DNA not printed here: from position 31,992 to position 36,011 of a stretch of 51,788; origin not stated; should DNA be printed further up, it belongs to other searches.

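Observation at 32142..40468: Tightly coupled HTH / PLD-SNF2 helicase / DUF1016 nuclease / Eco57I-type methyltransferase operon: candidate uncharacterised methylation-linked defence system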

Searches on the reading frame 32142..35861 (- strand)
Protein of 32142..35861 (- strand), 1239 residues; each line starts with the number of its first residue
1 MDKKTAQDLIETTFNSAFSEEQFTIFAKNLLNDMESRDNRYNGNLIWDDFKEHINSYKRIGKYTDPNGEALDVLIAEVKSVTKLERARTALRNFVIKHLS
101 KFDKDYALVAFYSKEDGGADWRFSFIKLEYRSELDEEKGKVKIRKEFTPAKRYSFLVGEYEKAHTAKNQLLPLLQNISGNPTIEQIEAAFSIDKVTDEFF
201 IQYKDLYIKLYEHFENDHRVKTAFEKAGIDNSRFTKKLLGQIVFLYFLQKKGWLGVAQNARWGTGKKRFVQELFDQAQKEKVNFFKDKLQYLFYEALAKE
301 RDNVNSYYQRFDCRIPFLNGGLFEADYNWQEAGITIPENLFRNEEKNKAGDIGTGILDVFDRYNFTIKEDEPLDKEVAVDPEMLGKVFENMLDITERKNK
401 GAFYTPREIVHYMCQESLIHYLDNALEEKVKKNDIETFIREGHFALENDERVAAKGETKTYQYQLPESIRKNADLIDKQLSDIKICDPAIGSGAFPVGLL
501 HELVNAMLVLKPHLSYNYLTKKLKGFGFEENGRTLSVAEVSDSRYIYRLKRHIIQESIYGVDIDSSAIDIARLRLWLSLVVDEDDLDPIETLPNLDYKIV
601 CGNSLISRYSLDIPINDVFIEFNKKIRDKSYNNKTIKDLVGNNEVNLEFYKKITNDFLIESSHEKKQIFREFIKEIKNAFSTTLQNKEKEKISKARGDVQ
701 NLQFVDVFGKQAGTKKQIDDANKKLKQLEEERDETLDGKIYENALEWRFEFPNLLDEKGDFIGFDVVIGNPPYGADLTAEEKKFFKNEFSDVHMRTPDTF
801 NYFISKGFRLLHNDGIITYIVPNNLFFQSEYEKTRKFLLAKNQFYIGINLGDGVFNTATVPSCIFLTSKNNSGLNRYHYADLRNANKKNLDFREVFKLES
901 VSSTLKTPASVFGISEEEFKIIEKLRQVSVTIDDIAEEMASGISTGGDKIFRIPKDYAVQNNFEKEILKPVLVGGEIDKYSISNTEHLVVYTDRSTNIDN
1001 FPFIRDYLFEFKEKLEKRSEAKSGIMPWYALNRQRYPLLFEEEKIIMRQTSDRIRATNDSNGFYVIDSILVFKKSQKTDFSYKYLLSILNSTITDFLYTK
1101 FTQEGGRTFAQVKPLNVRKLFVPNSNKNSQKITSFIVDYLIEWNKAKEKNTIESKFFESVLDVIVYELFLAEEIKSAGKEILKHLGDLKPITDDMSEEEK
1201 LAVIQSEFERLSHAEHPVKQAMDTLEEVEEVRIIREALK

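Call 8: search_protein_families(library=padloc, proteins=[window:32142-35861:-], max_evalue=0.01)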
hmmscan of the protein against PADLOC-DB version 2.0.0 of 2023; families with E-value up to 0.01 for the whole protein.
window:32142-35861:- (1239 aa): 43 families (the best 25 are shown)
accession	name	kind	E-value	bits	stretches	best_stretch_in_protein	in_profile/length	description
PDLC03596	REase_MTase_IIG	-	2e-194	646.7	3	1-427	1-455/1148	Type IIG restriction enzyme-methyltransferase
PDLC03612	REase_MTase_IIG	-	7.3e-76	254.3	1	281-1175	314-1241/1247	Type IIG restriction enzyme-methyltransferase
PDLC03601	REase_MTase_IIG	-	1.8e-61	206.2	3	223-506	228-484/1110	Type IIG restriction enzyme-methyltransferase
PDLC03604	REase_MTase_IIG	-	7.1e-39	131.5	2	742-1149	517-962/1011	Type IIG restriction enzyme-methyltransferase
PDLC03250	MTase_II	-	4.4e-32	109.6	2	763-1145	340-727/775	Type II methyltransferase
PDLC03245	MTase_II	-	2.9e-30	103.4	2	763-1153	158-561/577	Type II methyltransferase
PDLC03609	REase_MTase_IIG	-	3.4e-30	102.6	2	743-1166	541-966/1066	Type IIG restriction enzyme-methyltransferase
PDLC02643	DrmMI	-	5.2e-28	95.4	1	478-826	597-937/1347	DrmMI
PDLC03348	MTase_II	-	2.3e-27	93.9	2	764-991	347-565/727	Type II methyltransferase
PDLC03335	MTase_II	-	5.8e-26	89.3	1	763-1111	195-562/607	Type II methyltransferase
PDLC02521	PglX|PglXI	-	3.1e-22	76.4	2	689-911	411-639/1174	PglX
PDLC02527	PglX|PglXI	-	7.2e-22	75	2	701-920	498-706/1332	PglX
PDLC03629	REase_MTase_IIG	-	3e-21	73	2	742-1123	553-966/1182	Type IIG restriction enzyme-methyltransferase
PDLC02638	DrmMI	-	5.1e-21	72.6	1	478-821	595-934/935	DrmMI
PDLC03226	MTase_II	-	1.1e-18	65.2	2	918-1154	313-562/579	Type II methyltransferase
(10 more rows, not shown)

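Call 9: search_protein_families(library=ncbifam, proteins=[window:32142-35861:-], max_evalue=0.01)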
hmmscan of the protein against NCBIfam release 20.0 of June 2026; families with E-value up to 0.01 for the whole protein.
window:32142-35861:- (1239 aa): 3 families
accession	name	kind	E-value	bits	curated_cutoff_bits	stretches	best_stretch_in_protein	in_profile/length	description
NF033452.1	BREX_1_MTaseX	exception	2.9e-32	111.5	500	1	403-923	253-667/1210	BREX-1 system adenine-specific DNA-methyltransferase PglX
NF033451.1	BREX_2_MTaseX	equivalog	4.2e-14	51.3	400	1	927-1110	549-741/1185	BREX-2 system adenine-specific DNA-methyltransferase PglX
NF033455.1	BREX_6_MTaseX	exception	7.2e-14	50.3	900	2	764-858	555-646/1319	BREX-6 system adenine-specific DNA-methyltransferase PglX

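Call 10: search_protein_families(library=pfam, proteins=[window:32142-35861:-], max_evalue=0.01)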
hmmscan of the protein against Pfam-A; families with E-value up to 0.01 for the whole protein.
window:32142-35861:- (1239 aa): 5 families
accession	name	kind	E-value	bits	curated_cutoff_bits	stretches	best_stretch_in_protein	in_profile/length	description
PF07669.17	Eco57I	-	3.2e-31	109.2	25.3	1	557-850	2-165/171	Eco57I restriction-modification methylase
PF02384.22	N6_Mtase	-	2.5e-18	66.9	20.4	1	762-889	124-253/311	N-6 DNA Methylase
PF12950.13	TaqI_C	-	1.3e-13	51.7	26.5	1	969-1120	1-116/118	TaqI-like C-terminal specificity domain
PF20473.4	MmeI_Mtase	-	1.5e-05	24.8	27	1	476-579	14-86/259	MmeI, DNA-methyltransferase domain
PF01170.24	UPF0020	-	0.0041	17.3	22.3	0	764-782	122-140/197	RMKL-like, methyltransferase domain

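Call 15: search_solved_structures(query=window:32142-35861:-, max_evalue=0.01, show_alignments=2)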
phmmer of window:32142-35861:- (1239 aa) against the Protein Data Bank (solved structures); distinct sequences matched with E-value up to 0.01: 11.
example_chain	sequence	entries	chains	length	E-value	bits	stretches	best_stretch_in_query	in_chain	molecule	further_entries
7lni_A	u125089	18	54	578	4.2e-30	107.8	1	763-1154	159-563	Site-specific DNA-methyltransferase (adenine-specific)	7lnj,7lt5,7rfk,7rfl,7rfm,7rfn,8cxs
8cxz_A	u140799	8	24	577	4.4e-30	107.8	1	763-1154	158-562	Site-specific DNA-methyltransferase (adenine-specific)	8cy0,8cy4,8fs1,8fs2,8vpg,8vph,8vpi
7qw5_A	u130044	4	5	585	3e-12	48.7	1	763-1160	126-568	Modification methylase BseCI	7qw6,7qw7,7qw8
8c45_A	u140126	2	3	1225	1.7e-05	26.4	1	764-856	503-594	site-specific DNA-methyltransferase (adenine-specific)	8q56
9ewz_C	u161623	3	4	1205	3.9e-05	25.2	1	764-888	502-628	Adenine-specific methyltransferase BrxX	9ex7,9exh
8zek_A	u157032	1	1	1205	4e-05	25.1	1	764-888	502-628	site-specific DNA-methyltransferase (adenine-specific)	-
7vru_A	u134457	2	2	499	0.00026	22.4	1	763-880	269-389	Site-specific DNA-methyltransferase (adenine-specific)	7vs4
1g38_A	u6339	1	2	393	0.00094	20.6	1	758-877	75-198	MODIFICATION METHYLASE TAQI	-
2ibs_A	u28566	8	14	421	0.0011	20.4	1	758-877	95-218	Modification methylase TaqI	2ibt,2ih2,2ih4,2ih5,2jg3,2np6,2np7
1aqj_A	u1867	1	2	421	0.0011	20.4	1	758-877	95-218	ADENINE-N6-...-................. TAQI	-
1aqi_A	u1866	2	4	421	0.0011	20.4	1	758-877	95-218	ADENINE-N6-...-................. TAQI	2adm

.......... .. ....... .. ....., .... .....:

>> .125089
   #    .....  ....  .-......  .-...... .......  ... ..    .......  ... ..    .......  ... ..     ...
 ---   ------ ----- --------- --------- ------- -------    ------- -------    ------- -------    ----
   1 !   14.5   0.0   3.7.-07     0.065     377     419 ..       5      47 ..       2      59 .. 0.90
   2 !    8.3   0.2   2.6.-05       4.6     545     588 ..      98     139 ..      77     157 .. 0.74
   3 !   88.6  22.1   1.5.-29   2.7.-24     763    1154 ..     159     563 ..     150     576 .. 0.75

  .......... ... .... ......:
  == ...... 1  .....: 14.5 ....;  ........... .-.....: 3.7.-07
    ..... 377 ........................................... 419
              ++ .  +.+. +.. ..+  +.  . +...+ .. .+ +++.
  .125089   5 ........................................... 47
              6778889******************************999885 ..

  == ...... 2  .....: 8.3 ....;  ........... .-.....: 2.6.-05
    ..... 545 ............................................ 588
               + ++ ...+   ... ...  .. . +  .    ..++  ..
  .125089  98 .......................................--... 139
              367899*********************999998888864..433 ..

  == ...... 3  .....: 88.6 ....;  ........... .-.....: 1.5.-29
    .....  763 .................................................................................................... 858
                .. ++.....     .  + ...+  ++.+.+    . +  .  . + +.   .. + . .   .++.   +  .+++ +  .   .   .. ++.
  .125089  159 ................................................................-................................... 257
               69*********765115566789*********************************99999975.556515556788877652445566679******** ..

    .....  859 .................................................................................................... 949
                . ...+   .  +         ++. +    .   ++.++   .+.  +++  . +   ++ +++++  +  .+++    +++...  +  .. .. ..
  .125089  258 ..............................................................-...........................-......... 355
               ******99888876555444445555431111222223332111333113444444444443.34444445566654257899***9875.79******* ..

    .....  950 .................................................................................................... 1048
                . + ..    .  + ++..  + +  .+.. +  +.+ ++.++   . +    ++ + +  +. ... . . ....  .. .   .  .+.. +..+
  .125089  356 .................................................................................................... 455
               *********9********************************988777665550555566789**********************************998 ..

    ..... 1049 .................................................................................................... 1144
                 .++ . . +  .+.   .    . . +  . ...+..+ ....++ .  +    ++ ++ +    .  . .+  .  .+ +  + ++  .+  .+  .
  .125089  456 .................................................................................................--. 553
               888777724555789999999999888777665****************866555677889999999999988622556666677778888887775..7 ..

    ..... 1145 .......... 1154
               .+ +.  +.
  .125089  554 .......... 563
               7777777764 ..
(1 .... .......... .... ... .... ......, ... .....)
